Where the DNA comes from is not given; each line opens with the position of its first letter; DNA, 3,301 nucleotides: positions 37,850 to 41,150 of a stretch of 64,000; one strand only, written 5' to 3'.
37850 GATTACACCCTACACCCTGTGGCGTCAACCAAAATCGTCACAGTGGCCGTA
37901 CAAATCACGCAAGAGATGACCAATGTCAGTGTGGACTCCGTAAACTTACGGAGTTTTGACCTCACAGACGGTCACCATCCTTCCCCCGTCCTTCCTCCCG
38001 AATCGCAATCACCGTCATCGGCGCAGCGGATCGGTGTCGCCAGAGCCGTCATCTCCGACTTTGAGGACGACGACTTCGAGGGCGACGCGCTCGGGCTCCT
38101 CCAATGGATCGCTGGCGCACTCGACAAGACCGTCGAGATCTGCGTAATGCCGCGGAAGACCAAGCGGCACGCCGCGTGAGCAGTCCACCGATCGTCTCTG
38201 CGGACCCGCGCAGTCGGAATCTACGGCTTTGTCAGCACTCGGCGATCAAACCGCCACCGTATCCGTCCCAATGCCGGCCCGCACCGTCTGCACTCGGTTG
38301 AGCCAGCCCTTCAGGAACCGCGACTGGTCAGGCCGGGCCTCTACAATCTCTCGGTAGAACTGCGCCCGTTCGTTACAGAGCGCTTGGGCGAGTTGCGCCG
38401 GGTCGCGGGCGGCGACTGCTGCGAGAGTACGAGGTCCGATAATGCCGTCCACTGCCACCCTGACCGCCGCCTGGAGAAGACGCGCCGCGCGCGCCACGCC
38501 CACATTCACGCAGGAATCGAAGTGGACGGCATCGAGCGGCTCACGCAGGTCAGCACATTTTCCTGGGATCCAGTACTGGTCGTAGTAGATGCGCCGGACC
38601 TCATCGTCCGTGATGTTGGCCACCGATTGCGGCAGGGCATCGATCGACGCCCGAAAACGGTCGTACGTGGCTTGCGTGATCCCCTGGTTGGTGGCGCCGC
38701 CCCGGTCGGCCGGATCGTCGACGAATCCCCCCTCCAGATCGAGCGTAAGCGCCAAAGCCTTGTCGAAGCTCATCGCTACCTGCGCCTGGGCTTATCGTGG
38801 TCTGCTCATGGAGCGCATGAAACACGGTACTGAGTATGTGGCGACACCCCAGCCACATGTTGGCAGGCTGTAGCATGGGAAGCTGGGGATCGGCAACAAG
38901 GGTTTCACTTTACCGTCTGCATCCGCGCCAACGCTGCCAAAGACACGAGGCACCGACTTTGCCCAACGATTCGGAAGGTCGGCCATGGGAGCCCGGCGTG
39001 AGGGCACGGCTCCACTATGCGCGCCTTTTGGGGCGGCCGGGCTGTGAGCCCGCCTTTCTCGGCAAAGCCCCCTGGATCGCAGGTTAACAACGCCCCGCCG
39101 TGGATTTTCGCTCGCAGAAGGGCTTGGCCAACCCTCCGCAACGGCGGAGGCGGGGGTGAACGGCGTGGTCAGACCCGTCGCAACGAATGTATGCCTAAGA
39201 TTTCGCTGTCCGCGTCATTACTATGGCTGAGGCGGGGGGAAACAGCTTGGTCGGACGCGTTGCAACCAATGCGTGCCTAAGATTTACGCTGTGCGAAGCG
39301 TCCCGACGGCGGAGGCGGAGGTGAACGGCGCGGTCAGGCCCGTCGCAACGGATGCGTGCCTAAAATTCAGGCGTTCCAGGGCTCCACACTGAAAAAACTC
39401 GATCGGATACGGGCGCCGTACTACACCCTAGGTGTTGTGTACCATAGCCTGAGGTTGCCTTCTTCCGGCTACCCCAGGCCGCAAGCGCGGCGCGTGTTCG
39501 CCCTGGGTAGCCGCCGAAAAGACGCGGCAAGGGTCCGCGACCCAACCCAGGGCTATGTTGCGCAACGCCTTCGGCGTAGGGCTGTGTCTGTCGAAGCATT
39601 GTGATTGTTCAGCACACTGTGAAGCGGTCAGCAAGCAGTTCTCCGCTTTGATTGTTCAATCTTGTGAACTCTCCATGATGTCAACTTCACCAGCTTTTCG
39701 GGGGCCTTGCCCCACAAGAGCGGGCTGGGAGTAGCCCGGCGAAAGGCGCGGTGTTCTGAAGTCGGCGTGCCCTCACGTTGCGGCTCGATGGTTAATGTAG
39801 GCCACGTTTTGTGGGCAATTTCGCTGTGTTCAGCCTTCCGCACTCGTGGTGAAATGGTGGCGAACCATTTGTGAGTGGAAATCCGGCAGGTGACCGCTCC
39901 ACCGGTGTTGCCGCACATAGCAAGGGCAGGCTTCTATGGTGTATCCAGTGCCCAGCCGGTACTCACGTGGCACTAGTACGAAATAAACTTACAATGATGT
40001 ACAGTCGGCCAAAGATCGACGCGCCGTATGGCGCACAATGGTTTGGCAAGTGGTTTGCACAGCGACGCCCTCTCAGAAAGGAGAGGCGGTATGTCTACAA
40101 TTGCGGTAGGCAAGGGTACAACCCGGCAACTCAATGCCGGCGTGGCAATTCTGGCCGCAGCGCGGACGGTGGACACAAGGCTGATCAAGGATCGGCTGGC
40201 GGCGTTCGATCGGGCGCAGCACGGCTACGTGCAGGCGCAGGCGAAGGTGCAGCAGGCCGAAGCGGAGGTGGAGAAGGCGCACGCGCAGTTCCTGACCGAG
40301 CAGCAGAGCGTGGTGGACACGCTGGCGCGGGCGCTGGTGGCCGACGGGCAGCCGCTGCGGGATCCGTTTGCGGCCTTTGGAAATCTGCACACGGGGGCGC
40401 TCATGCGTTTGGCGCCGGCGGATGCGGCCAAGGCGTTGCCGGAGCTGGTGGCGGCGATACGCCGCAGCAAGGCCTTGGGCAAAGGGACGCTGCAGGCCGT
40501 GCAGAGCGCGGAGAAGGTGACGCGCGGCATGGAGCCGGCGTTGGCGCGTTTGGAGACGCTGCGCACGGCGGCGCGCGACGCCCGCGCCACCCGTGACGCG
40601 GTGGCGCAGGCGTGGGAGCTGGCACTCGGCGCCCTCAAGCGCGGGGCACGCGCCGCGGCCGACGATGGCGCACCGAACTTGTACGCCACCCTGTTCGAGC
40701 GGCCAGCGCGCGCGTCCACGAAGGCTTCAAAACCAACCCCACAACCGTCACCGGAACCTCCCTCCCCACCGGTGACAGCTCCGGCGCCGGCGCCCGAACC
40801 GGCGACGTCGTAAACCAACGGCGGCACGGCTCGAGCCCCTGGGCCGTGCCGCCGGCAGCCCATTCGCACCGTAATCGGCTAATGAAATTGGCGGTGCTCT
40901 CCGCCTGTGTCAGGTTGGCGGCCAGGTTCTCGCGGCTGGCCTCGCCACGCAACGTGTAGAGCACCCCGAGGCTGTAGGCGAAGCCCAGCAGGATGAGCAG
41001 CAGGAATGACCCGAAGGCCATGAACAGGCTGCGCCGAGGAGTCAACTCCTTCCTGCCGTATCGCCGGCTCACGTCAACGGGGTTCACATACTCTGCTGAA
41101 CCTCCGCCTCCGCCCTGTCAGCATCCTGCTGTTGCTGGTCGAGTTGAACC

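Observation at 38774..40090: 1.3-kb non-coding divergent region with three ~82-bp tandem repeats and a hairpin/T-run element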

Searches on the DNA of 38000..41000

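Call 4: search_rna_families(source=window, start=38000, end=41000, threshold=evalue, max_evalue=10, show_alignments=3)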
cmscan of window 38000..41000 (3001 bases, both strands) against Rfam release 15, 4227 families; matches with E-value up to 10: 4.
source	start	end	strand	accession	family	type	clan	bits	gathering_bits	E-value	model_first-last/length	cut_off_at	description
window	38193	38288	-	RF02928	Actinomyces-1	Gene; sRNA;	-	19.4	39.1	6.3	1-110/110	no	Actinomyces-1 RNA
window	40815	40858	-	RF03934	mir-m107-1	Gene; miRNA;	-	19.1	83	4.1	1-65/65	no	mir-m107-1 microRNA precursor family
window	39526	39592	-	RF01989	SECIS_3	Cis-reg;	-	16.8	63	4.1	1-59/59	no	Selenocysteine insertion sequence 3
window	40343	40409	+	RF02463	Ms_AS-1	Gene; sRNA;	-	15.6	37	8.7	1-98/98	no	Mycobacterium sRNA Ms_AS-1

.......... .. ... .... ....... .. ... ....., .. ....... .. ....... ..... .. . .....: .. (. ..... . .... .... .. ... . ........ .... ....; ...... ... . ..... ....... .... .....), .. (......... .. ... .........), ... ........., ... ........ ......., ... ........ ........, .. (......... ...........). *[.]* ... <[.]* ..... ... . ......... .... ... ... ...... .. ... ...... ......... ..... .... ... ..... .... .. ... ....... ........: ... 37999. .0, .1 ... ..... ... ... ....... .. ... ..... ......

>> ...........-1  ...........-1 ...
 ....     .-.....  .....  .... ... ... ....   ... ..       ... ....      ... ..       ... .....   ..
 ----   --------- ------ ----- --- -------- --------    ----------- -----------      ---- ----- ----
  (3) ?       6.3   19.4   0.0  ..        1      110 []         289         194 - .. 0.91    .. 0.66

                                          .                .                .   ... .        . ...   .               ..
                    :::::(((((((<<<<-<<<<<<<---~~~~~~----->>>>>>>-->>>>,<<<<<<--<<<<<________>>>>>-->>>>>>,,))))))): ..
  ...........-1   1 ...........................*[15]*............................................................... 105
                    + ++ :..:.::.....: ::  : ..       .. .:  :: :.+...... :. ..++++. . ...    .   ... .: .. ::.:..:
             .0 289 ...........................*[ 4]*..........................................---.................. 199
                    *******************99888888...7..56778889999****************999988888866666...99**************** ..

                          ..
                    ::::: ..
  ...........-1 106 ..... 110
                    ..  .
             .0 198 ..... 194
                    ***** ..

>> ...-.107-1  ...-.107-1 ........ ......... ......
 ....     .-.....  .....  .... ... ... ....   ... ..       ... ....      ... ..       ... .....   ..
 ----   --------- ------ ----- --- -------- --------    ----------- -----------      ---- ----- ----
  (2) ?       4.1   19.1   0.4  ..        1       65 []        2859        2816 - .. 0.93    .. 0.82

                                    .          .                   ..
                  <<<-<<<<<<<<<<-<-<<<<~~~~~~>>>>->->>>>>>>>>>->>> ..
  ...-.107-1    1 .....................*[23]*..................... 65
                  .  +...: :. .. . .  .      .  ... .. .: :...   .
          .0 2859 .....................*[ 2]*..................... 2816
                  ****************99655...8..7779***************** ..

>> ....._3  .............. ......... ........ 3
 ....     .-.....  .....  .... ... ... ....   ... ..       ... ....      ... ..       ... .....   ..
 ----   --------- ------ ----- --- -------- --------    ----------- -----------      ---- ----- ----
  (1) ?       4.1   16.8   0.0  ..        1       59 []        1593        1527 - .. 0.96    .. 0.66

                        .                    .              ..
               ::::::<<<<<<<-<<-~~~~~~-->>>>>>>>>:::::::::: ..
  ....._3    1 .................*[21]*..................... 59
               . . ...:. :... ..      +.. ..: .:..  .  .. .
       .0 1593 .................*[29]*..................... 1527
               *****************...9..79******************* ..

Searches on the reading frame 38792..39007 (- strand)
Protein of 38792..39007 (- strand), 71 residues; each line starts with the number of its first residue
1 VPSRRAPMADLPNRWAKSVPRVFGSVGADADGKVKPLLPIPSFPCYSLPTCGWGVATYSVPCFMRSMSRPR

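Call 90: search_protein_families(library=pfam, proteins=[window:38792-39007:-], max_evalue=1)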
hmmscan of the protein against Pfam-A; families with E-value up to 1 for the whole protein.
window:38792-39007:- (71 aa): 0 families

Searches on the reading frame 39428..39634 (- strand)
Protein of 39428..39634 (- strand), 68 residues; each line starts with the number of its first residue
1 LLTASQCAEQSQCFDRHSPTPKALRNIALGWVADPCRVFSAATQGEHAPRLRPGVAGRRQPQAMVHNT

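Call 90: search_protein_families(library=pfam, proteins=[window:39428-39634:-], max_evalue=1)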
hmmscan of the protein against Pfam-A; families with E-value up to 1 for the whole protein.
window:39428-39634:- (68 aa): 1 family
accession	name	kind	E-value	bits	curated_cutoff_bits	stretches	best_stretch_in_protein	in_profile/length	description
PF01543.22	HCV_capsid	-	0.027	15.1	22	1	5-45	49-89/121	Hepatitis C virus capsid protein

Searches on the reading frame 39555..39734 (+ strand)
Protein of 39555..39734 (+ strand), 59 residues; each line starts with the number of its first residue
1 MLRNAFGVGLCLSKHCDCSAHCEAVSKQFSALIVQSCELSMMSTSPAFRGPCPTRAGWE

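Call 90: search_protein_families(library=pfam, proteins=[window:39555-39734:+], max_evalue=1)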
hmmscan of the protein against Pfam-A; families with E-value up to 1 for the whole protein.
window:39555-39734:+ (59 aa): 2 families
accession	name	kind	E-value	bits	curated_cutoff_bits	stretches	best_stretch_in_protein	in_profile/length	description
PF04400.18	NqrM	-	0.027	14.7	22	1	11-29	19-37/43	(Na+)-NQR maturation NqrM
PF01254.23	TP2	-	0.53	11.4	25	1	14-46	27-58/133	Nuclear transition protein 2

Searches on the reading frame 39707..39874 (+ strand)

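Call 90: search_protein_families(library=pfam, proteins=[window:39707-39874:+], max_evalue=1)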
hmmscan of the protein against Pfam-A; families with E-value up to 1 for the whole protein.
window:39707-39874:+ (55 aa): 1 family
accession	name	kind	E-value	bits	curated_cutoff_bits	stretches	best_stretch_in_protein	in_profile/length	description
PF00418.24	Tubulin-binding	-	0.031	14.6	27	1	21-34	13-26/31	Tau and MAP protein, tubulin-binding repeat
